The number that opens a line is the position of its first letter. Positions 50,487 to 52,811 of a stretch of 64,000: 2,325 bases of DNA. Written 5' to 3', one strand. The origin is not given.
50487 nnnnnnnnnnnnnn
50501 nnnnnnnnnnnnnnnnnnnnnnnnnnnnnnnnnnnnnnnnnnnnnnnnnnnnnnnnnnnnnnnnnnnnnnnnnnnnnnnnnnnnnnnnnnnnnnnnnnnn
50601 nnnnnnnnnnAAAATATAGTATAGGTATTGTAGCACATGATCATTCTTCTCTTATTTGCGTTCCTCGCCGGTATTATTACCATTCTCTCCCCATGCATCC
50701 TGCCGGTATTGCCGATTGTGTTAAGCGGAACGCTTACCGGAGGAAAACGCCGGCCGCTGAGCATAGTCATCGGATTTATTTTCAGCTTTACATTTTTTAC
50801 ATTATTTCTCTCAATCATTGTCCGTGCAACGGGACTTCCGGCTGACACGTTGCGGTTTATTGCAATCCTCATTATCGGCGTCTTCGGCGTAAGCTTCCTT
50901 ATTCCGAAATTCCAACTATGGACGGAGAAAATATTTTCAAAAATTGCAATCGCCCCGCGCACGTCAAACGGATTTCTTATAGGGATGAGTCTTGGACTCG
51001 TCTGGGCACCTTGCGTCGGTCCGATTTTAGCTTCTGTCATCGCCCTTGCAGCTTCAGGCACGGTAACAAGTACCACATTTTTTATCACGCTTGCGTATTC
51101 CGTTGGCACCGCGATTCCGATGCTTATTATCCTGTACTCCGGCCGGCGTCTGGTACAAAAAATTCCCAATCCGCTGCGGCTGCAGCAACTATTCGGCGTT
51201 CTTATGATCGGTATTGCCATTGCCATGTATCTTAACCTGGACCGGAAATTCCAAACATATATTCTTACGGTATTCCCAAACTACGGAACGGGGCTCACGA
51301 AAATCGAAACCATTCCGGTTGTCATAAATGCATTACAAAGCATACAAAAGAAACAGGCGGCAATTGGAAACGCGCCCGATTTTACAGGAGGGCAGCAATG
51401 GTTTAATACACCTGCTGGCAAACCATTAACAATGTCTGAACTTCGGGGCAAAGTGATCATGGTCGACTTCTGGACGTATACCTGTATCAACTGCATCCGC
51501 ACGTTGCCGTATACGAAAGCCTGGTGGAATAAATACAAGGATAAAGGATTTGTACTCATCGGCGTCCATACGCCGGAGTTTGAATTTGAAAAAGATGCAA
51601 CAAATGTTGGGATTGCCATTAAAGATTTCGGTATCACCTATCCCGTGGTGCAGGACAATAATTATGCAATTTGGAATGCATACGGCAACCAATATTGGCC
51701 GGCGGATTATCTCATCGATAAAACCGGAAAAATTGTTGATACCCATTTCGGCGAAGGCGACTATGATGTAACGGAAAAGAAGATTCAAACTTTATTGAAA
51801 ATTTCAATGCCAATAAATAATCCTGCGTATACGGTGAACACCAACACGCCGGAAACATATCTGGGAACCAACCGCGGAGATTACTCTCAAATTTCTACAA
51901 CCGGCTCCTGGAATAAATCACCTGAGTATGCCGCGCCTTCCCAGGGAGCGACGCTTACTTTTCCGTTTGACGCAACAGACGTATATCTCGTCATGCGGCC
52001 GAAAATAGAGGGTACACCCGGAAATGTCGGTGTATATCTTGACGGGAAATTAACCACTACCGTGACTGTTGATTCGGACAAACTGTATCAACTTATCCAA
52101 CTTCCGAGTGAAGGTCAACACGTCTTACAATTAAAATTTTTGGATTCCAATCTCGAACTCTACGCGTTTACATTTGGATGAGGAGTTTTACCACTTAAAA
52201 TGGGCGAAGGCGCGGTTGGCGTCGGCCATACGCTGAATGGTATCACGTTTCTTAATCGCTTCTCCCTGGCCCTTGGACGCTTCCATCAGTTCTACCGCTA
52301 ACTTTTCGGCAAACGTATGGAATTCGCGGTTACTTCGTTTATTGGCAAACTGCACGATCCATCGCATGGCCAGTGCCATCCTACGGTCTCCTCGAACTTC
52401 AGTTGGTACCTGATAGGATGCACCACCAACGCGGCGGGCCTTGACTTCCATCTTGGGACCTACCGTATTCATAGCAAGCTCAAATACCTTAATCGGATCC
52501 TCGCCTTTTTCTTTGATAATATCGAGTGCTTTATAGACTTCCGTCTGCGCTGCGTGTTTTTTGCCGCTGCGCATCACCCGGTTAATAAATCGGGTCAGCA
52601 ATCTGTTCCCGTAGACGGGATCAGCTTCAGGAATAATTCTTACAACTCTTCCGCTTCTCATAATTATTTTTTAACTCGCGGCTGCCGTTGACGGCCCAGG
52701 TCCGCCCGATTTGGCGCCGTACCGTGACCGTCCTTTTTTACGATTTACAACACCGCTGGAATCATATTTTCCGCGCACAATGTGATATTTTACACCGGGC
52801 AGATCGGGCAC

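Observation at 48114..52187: A 4-kb envelope/redox gene block inserted between rpsG and fusA in the otherwise canonical str operon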

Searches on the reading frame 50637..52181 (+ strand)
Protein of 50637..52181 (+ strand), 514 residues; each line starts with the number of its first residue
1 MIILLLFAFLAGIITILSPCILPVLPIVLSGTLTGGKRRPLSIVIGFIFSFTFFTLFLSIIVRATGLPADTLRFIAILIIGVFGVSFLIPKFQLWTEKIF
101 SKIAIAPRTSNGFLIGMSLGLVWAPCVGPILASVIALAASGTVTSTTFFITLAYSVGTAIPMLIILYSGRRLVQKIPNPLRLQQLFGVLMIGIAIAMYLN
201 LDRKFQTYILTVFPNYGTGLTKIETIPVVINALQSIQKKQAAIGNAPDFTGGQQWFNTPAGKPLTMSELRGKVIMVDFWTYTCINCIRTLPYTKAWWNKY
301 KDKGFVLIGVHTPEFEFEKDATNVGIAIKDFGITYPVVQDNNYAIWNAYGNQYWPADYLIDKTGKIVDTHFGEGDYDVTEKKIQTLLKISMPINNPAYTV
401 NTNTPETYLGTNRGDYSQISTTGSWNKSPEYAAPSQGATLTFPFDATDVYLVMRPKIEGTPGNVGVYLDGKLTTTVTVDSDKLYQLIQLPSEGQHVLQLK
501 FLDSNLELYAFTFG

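Call 3: search_protein_families(library=pfam, proteins=[window:50637-52181:+], max_evalue=0.01)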
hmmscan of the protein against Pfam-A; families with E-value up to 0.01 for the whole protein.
window:50637-52181:+ (514 aa): 7 families
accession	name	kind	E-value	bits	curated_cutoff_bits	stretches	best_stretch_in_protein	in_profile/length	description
PF17991.7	Thioredoxin_10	-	6.4e-20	72.6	27.1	1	400-514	20-142/142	Thioredoxin like C-terminal domain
PF08534.16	Redoxin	-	1e-13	51.8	26.6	1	246-385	6-146/148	Redoxin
PF00578.27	AhpC-TSA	-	3.4e-12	46.8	26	1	246-367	5-122/124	AhpC/TSA family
PF02683.22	DsbD_TM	-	5.1e-11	42.7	27.1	1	3-198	3-215/219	Cytochrome C biogenesis protein transmembrane domain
PF13905.12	Thioredoxin_8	-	9.5e-08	32.7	27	1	271-366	1-94/94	Thioredoxin-like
PF13386.12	DsbD_2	-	7.9e-06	26.3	24.9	1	8-195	2-198/199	Cytochrome C biogenesis protein transmembrane region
PF05052.17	MerE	-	0.00014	22.2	22.8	0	9-37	18-47/75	MerE protein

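Call 4: search_protein_families(library=ncbifam, proteins=[window:50637-52181:+], max_evalue=0.01)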
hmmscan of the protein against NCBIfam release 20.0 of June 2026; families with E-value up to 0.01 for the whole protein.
window:50637-52181:+ (514 aa): 9 families
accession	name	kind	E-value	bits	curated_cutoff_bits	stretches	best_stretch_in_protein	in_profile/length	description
NF002854.0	PRK03147.1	subfamily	1.9e-21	76.8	170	1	238-388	33-170/176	thiol-disulfide oxidoreductase ResA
NF045694.1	seleno_TsoB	exception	8.2e-11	40.7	805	1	1-241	181-436/572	rhodanese/DsbD fusion-like selenoprotein TsoB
NF041202.1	StoA_CxxC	exception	1.5e-09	37.9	210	1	270-372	51-150/163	endospore biogenesis thiol-disulfide oxidoreductase StoA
NF001419.0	PRK00293.1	subfamily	2.3e-07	29.8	330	1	4-198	171-382/574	protein-disulfide reductase DsbD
NF010625.0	PRK14018.1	equivalog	2.9e-07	29.4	522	1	270-372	55-158/521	bifunctional peptide-methionine (S)-S-oxide reductase MsrA/peptide-methionine (R)-S-oxide reductase MsrB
NF047696.1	ThlDiSintTplARhiz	equivalog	3.2e-06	27.1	230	1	254-318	80-144/219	thiol:disulfide interchange protein TlpA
NF047697.1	ThioredTrxAClost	equivalog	0.00077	19.6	140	1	272-303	18-49/105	thioredoxin TrxA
NF010310.2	PRK13747.1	equivalog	0.0012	18.8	80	0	8-64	16-72/76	broad-spectrum mercury transporter MerE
NF041054.1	WAxxUGC_long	equivalog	0.0052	16.1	300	1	260-368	93-196/354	ResA-like WAxxUGC motif-containing protein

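Call 21: find_encoding_contigs(protein=window:50637-52181:+, flank=10000, max_places=10)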
Protein window:50637-52181:+ (514 aa): 3 contigs read that carry it; 3 places shown.
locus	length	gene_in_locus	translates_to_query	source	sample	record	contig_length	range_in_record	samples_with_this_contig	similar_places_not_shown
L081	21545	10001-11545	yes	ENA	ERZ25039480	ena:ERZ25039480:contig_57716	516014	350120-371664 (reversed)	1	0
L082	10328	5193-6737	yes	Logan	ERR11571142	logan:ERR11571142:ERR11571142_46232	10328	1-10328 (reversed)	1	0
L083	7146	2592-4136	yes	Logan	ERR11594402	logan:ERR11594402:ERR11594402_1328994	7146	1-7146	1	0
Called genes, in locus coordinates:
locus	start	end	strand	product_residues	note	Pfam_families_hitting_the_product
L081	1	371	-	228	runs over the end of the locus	PF07650:KH_2, PF00189:Ribosomal_S3_C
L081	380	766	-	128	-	PF00237:Ribosomal_L22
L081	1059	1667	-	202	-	PF00181:Ribosomal_L2_N, PF03947:Ribosomal_L2_C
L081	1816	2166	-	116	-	PF00276:Ribosomal_L23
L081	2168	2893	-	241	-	PF00573:Ribosomal_L4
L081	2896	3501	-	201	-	PF00297:Ribosomal_L3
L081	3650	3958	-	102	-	PF00338:Ribosomal_S10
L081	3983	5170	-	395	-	PF00009:GTP_EFTU, PF03144:GTP_EFTU_D2, PF03143:GTP_EFTU_D3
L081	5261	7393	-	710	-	PF00009:GTP_EFTU, PF03144:GTP_EFTU_D2, PF22042:EF-G_D2, PF14492:EFG_III, PF16658:RF3_C (weak), PF03764:EFG_IV, PF00679:EFG_C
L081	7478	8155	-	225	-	-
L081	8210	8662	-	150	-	-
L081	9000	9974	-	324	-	PF02674:Colicin_V, PF00188:CAP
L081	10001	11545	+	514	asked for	PF02683:DsbD_TM, PF13386:DsbD_2 (faint), PF00578:AhpC-TSA, PF08534:Redoxin, PF13905:Thioredoxin_8 (weak), PF17991:Thioredoxin_10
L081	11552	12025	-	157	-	PF00177:Ribosomal_S7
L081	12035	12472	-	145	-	PF00164:Ribosom_S12_S23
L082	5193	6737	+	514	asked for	PF02683:DsbD_TM, PF13386:DsbD_2 (faint), PF00578:AhpC-TSA, PF08534:Redoxin, PF13905:Thioredoxin_8 (weak), PF17991:Thioredoxin_10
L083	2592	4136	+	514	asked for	PF02683:DsbD_TM, PF13386:DsbD_2 (faint), PF00578:AhpC-TSA, PF08534:Redoxin, PF13905:Thioredoxin_8 (weak), PF17991:Thioredoxin_10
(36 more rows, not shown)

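Call 36: search_solved_structures(query=window:50637-52181:+, max_evalue=0.001, show_alignments=1)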
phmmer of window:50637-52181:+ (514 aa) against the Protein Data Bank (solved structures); distinct sequences matched with E-value up to 0.001: 39.
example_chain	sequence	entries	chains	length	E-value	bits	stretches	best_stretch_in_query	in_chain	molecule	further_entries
2hyx_A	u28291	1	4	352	9.5e-54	186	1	242-406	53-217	Protein dipZ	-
5cyy_A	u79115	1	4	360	1.1e-53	185.8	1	242-406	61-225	Protein DipZ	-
7djj_A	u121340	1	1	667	4.5e-25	91.4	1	245-375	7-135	Protein SUPPRESSOR OF QUENCHING 1, chloroplastic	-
7djk_A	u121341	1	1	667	1.4e-22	83.1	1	245-375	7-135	Protein SUPPRESSOR OF QUENCHING 1, chloroplastic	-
6gc1_A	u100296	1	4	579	2.5e-22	82.3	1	228-377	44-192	NHL repeat-containing protein 2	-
2l5o_A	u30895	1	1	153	9.4e-18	67.2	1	260-386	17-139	Putative thioredoxin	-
2b5x_A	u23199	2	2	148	1.5e-16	63.2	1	246-387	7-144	YkuV protein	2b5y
4nmu_A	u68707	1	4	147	4.6e-15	58.3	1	260-378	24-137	Thiol-disulfide oxidoreductase ResA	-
5vkv_A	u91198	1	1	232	3.6e-14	55.4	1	3-216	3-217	Cytochrome c-type biogenesis protein CcdA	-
3c73_A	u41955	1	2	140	4.3e-12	48.5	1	260-372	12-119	Thiol-disulfide oxidoreductase resA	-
3c71_A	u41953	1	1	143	4.3e-12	48.5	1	260-372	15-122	Thiol-disulfide oxidoreductase resA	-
2h1b_A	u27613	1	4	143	1.1e-11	47.2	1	260-372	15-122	Thiol-disulfide oxidoreductase resA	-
1st9_A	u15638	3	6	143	1.1e-11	47.2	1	260-372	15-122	Thiol-disulfide oxidoreductase resA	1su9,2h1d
2f9s_A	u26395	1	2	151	1.3e-11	47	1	260-372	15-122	Thiol-disulfide oxidoreductase resA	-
2h1a_A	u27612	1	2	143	1.9e-10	43.1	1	260-372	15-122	Thiol-disulfide oxidoreductase resA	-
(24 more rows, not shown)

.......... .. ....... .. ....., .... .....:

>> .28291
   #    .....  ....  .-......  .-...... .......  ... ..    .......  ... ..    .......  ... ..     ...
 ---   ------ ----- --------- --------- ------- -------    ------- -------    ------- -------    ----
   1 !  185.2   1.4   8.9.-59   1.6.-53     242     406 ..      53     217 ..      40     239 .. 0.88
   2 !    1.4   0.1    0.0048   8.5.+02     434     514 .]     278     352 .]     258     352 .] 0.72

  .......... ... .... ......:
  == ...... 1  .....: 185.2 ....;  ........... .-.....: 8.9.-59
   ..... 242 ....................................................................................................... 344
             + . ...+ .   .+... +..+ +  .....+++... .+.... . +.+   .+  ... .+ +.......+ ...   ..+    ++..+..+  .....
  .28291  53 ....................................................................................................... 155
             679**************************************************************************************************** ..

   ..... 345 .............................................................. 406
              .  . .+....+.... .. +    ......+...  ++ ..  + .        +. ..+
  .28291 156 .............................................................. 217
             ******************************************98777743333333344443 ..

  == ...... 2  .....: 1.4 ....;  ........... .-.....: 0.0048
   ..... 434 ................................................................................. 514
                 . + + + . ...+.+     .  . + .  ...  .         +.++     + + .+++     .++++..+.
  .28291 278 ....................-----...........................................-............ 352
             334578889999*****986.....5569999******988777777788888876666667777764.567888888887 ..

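Call 57: search_protein_families(library=padloc, proteins=[window:50637-52181:+], max_evalue=0.1)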
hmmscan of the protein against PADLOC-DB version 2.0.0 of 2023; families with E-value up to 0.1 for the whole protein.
window:50637-52181:+ (514 aa): 0 families

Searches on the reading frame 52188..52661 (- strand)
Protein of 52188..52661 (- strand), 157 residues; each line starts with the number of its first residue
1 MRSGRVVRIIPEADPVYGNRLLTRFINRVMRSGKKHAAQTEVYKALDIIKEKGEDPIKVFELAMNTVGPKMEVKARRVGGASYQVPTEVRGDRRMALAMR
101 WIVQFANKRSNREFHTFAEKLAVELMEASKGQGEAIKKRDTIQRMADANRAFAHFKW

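Call 3: search_protein_families(library=pfam, proteins=[window:52188-52661:-], max_evalue=0.01)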
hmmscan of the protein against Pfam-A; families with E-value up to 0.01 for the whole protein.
window:52188-52661:- (157 aa): 2 families
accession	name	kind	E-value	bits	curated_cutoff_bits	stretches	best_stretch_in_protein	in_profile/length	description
PF00177.27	Ribosomal_S7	-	6.8e-54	181.9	24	1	11-150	11-148/148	Ribosomal protein S7p/S5e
PF07487.18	SopE_GEF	-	0.0083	16.9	25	0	101-129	82-110/136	SopE GEF domain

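Call 8: find_related_loci(query=window:52188-52661:-, collection=genome_contigs, flank=10000)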
Query window:52188-52661:- (157 aa) in genome_contigs; peptide patterns used: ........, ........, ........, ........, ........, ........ (x = any residue, [..] = any of these).
396 stretches matched a pattern; 308 encode a relative of the query (tblastn E <= 1e-3); the best 80 are kept; 80 distinct loci.
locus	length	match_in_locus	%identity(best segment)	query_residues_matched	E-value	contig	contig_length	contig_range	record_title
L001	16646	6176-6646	93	1-157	6e-99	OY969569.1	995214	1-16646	MAG: Candidatus Gottesmanbacteria bacterium isolate MFD03899.bin.c.1 genome assembly, chromosome: 1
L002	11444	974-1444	92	1-157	1e-97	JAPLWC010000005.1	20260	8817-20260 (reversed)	MAG: Candidatus Gottesmanbacteria bacterium isolate LacPavin_0920_SED3_MAG_47_8 LacPavin_0920_SED3_scaffold_635093, whol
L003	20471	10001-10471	91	1-157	4e-97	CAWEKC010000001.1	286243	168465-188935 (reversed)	MAG: Candidatus Gottesmanbacteria bacterium isolate MFD05942.bin.1.195 genome assembly, contig: contig_12616, whole geno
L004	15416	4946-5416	83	1-157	6e-87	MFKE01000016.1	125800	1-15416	MAG: Candidatus Gottesmanbacteria bacterium RIFOXYB1_FULL_47_11 rifoxyb1_full_scaffold_323, whole genome shotgun sequenc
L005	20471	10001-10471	81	1-157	3e-83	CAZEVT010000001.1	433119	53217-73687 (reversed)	MAG TPA_asm: uncultured Gammaproteobacteria bacterium isolate SRP119689_co1_156 genome assembly, contig: NODE_4_length_4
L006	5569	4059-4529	78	1-157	2e-81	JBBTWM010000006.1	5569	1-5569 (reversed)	MAG: Patescibacteria group bacterium isolate H41-bin127_1 H41_bin127_1_000000000006, whole genome shotgun sequence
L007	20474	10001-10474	75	1-157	2e-78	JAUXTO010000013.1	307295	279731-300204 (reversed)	MAG: Candidatus Gottesmanbacteria bacterium isolate C13_maxbin.100 C13_k141_57608, whole genome shotgun sequence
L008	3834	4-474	74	1-157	1e-78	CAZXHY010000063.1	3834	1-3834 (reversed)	MAG TPA_asm: uncultured Gammaproteobacteria bacterium isolate ERP113451_co3_13 genome assembly, contig: NODE_26650_lengt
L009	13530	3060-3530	76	1-157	8e-78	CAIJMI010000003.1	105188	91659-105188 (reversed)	Candidatus Gottesmanbacteria bacterium isolate LaPlata-b_bin-0620 genome assembly, contig: bin-0620:3/5, whole genome sh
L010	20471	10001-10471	73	1-157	1e-77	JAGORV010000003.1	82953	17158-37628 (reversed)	Candidatus Woesebacteria bacterium isolate Gw_Eff_bin_29 Gw_Eff_371_length_82953_cov_7.362302, whole genome shotgun sequ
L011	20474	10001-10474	73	1-157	3e-77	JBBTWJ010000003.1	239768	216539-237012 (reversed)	MAG: Patescibacteria group bacterium isolate H41-bin149_1 H41_bin149_1_000000000003, whole genome shotgun sequence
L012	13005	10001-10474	72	1-157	1e-75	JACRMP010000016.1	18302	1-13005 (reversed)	MAG: Candidatus Gottesmanbacteria bacterium isolate NC_groundwater_1910_Pr3_S2p5_48_11 SR2-18-S2p5_coassembly_scaffold_1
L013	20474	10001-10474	70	1-157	1e-72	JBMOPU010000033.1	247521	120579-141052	MAG: Patescibacteria group bacterium isolate Betzabe_MAG136 MAG136_36, whole genome shotgun sequence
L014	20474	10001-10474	70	1-157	3e-72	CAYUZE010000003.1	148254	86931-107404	MAG TPA_asm: uncultured Gammaproteobacteria bacterium isolate binchicken_co130_63 genome assembly, contig: NODE_212_leng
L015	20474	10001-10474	62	1-157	1e-64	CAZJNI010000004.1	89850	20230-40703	MAG TPA_asm: uncultured Gammaproteobacteria bacterium isolate binchicken_co38_1358 genome assembly, contig: NODE_648_len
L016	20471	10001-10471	61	1-157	4e-64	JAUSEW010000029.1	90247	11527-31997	MAG: Candidatus Levyibacteriota bacterium isolate E14_maxbin.252 E14_k141_1746248, whole genome shotgun sequence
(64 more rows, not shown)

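Call 15: search_protein_families(library=pfam, proteins=[L013:10471-11076:+, L013:11088-11474:+, L013:12125-13333:+, L013:15043-15507:-, L016:11548-12153:-, L001:8011-8589:+, L010:16458-16832:-, L013:15593-16336:+, L013:16512-16766:+, L010:11107-12168:+], max_evalue=0.01)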
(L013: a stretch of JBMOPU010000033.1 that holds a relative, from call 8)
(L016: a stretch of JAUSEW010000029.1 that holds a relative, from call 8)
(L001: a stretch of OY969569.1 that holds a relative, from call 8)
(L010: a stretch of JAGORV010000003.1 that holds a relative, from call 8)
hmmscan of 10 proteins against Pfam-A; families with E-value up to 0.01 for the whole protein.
L013:10471-11076:+ (201 aa): 1 family
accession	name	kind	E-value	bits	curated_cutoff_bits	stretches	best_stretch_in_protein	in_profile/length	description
PF00730.31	HhH-GPD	-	2.5e-13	50.7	26.2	1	43-184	2-106/108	HhH-GPD superfamily base excision DNA repair protein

L013:11088-11474:+ (128 aa): 0 families

L013:12125-13333:+ (402 aa): 3 families
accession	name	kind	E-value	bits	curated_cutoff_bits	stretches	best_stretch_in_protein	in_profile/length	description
PF07995.17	GSDH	-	7.6e-19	68.6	25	1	138-348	81-293/332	Glucose / Sorbosone dehydrogenase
PF23500.1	DUF7133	-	6.4e-10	39.3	27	1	94-200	57-163/385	Domain of unknown function (DUF7133)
PF22807.2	TrAA12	-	6.7e-06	25.1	30.9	1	287-391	267-375/463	TrAA12-like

L013:15043-15507:- (154 aa): 3 families
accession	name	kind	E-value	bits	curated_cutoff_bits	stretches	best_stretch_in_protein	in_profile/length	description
PF00085.26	Thioredoxin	-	5.1e-09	36.5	23.5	1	69-151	17-99/103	Thioredoxin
PF00578.27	AhpC-TSA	-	0.00034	21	26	1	66-121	21-78/124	AhpC/TSA family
PF08534.16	Redoxin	-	0.0052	17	26.6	1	66-113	24-75/148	Redoxin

L016:11548-12153:- (201 aa): 1 family
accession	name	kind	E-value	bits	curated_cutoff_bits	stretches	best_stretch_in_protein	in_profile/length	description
PF00160.26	Pro_isomerase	-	5.9e-35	121.3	21.7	1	68-192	3-140/159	Cyclophilin type peptidyl-prolyl cis-trans isomerase/CLD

L001:8011-8589:+ (192 aa): 2 families
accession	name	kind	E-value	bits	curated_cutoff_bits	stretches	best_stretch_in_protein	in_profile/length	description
PF16656.11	Pur_ac_phosph_N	-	1.3e-05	26.1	30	1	103-180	1-86/93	Purple acid Phosphatase, N-terminal domain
PF00041.27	fn3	-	0.0058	17.3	25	0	103-174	3-67/84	Fibronectin type III domain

L010:16458-16832:- (124 aa): 4 families
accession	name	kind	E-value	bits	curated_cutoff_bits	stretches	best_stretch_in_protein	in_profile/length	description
PF01757.29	Acyl_transf_3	-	5.9e-06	26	31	1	8-112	148-257/326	Acyltransferase domain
PF11145.14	DUF2921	-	0.00078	19.5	27.5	1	14-122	64-166/236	Transmembrane E3 ligase/DUF2921 transmembrane domain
PF11992.13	TgpA_N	-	0.0022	17.5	30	1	17-88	104-170/333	TgpA N-terminal domain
PF19554.4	DUF6077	-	0.0084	15.4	27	1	38-117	4-85/354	Family of unknown function (DUF6077)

L013:15593-16336:+ (247 aa): 4 families
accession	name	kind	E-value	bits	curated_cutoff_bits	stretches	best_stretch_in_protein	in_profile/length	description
PF07739.18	TipAS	-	3.1e-34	118.4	23.8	1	128-241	1-117/117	TipAS antibiotic-recognition domain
PF13411.12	MerR_1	-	9.1e-15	55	21.6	1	3-70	1-67/69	MerR HTH family regulatory protein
PF00376.29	MerR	-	1.3e-13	51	28.2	1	4-41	1-38/38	MerR family regulatory protein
PF12728.13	HTH_17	-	0.008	16.9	27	0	2-49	1-46/51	Helix-turn-helix domain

L013:16512-16766:+ (84 aa): 0 families

L010:11107-12168:+ (353 aa): 0 families

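Call 50: search_protein_families(library=pfam, proteins=[L003:10528-11013:+, L003:11034-11606:+], max_evalue=0.01)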
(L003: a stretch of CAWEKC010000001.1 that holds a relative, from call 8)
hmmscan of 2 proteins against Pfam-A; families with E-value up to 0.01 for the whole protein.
L003:10528-11013:+ (161 aa): 0 families

L003:11034-11606:+ (190 aa): 0 families
